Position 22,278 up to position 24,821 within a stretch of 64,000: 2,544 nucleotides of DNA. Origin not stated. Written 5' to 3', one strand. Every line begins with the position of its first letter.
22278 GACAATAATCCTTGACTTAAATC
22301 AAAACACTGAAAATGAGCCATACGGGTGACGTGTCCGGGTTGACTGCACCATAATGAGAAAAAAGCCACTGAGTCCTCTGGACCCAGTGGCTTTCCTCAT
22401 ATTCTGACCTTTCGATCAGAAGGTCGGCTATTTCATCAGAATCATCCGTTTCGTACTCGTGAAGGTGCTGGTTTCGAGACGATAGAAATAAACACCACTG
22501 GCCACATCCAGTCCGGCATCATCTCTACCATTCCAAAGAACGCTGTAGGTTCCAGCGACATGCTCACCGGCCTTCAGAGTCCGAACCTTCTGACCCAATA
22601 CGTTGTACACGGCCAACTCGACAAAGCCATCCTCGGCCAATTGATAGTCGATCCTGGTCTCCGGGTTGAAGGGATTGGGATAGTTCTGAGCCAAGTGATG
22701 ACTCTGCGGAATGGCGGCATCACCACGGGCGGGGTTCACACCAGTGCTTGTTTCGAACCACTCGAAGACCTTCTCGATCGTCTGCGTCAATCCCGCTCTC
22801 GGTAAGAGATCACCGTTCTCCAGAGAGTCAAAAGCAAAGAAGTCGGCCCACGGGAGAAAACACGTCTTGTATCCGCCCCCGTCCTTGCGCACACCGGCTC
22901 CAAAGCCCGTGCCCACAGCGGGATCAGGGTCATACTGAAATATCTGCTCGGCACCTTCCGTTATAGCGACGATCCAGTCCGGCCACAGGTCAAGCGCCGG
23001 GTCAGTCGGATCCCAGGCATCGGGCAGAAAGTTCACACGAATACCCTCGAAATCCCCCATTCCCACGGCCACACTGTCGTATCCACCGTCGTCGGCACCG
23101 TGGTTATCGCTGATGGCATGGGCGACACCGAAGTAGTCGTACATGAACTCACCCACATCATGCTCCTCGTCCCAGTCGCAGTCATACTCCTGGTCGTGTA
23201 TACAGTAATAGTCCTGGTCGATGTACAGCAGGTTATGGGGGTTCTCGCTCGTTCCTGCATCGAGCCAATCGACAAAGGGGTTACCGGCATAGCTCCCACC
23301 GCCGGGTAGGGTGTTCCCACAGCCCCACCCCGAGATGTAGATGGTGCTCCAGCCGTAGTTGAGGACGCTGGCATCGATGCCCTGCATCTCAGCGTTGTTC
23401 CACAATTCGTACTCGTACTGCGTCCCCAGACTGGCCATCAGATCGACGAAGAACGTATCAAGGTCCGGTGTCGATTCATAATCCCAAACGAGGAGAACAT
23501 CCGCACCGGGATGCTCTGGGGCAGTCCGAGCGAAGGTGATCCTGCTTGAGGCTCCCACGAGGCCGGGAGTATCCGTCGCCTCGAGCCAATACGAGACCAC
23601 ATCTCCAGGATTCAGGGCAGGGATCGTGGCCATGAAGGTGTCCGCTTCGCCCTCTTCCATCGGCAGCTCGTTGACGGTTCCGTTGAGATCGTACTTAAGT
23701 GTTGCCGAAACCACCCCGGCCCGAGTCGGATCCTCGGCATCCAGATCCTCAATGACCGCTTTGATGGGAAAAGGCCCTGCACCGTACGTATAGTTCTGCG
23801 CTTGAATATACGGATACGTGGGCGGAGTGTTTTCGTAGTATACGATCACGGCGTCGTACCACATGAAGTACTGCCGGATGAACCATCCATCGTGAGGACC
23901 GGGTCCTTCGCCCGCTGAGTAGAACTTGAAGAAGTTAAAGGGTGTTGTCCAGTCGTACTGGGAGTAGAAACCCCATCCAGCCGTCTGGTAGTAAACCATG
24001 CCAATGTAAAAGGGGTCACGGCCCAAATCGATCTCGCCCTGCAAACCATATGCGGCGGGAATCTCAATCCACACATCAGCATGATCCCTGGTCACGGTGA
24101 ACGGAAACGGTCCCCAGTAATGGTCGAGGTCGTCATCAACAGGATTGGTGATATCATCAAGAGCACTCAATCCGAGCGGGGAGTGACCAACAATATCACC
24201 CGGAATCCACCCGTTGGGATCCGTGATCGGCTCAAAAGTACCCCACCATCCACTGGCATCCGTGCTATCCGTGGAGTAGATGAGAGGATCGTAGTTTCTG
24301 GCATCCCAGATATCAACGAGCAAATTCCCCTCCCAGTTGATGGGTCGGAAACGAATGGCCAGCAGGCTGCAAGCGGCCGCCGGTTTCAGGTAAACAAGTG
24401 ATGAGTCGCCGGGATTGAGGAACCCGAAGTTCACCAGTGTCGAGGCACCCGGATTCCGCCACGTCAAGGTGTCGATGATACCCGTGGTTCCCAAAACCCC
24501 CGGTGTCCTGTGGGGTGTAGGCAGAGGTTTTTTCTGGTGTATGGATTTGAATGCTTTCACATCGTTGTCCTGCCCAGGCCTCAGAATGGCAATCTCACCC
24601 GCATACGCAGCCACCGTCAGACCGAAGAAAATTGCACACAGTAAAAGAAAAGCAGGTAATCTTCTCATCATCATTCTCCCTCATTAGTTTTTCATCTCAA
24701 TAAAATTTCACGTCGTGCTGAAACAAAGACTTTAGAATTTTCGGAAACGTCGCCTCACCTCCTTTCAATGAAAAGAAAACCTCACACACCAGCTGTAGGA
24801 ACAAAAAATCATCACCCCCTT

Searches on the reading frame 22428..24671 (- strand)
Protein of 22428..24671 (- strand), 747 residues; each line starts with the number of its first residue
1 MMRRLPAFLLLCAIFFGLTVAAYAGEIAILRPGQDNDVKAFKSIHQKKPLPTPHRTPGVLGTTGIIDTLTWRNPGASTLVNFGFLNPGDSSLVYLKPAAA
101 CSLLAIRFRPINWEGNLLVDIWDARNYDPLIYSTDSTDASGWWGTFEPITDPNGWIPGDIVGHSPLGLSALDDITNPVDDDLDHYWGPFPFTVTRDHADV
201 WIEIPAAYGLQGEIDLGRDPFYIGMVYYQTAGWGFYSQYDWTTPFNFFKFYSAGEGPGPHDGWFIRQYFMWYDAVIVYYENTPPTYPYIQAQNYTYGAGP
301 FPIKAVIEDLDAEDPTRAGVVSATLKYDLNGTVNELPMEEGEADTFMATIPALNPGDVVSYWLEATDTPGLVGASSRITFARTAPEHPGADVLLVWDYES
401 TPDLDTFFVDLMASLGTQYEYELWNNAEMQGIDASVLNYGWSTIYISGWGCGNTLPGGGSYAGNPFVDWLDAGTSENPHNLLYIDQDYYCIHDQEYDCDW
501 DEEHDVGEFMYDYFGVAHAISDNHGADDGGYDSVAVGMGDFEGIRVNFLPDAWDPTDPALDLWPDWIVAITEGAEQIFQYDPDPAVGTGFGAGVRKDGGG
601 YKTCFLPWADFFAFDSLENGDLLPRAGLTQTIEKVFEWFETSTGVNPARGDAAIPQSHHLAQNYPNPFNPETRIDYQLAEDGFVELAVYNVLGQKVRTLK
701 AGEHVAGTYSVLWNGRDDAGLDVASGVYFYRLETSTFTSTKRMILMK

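Call 54: search_protein_families(library=pfam, proteins=[window:22428-24671:-], max_evalue=0.001)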
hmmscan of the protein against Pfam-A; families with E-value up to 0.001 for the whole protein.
window:22428-24671:- (747 aa): 2 families
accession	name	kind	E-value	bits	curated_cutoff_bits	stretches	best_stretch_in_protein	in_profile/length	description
PF13860.13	FlgD_ig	-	9.3e-09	35.6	27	1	683-735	24-76/79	FlgD Ig-like domain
PF18962.6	Por_Secre_tail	-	3.9e-05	24.3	27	1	664-744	2-74/75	Secretion system C-terminal sorting domain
